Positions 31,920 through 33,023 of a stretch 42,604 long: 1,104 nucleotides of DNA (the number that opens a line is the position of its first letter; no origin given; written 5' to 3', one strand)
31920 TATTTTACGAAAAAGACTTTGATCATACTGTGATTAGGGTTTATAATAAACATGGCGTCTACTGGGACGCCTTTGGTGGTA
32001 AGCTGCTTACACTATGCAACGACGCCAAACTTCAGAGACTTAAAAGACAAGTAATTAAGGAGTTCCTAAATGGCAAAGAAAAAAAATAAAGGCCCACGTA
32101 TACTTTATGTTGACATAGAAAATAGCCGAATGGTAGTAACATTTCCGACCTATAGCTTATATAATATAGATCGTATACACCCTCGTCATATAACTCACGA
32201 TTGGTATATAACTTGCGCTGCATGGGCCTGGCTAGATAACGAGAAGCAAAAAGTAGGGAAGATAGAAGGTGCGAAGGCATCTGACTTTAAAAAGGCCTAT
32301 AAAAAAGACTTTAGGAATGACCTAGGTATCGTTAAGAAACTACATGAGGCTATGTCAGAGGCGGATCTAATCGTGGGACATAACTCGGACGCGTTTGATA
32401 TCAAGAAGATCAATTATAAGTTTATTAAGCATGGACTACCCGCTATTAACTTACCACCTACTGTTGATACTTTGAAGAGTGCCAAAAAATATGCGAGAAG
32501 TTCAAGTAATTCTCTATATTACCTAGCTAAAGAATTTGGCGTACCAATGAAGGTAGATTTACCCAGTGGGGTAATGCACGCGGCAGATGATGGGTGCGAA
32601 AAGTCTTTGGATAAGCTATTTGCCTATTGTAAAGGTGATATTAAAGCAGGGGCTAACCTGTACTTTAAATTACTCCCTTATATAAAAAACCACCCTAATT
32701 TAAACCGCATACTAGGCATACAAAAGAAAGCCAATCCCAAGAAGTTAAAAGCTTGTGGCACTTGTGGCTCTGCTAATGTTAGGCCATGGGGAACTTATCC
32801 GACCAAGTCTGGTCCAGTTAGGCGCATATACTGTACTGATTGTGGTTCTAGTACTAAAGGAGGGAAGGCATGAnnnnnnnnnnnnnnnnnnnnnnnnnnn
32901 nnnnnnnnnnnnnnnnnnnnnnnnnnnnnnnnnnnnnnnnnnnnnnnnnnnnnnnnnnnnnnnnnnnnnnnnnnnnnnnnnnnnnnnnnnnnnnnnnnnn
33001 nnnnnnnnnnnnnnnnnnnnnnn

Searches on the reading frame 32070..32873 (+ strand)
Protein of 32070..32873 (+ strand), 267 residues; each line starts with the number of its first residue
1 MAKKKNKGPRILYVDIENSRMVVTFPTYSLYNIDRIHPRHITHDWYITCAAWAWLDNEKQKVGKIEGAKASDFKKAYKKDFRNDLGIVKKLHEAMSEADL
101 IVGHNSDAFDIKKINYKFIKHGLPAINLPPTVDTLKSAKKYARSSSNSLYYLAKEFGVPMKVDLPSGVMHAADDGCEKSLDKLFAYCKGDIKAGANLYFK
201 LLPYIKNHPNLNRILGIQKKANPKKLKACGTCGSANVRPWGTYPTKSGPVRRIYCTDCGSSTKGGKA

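Call 32: search_protein_families(library=phrogs, proteins=[window:32070-32873:+], max_evalue=0.001)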
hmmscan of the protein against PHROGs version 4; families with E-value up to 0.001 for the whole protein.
window:32070-32873:+ (267 aa): 3 families
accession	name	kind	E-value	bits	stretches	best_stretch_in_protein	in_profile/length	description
phrog_403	-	DNA, RNA and nucleotide metabolism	8.3e-51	173.8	1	3-265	59-304/321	DNA polymerase exonuclease subunit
phrog_17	-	DNA, RNA and nucleotide metabolism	9.4e-12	44.7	1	27-208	679-831/1445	DNA polymerase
phrog_192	-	DNA, RNA and nucleotide metabolism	1.2e-09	38.9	1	87-194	177-278/397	DNA polymerase exonuclease subunit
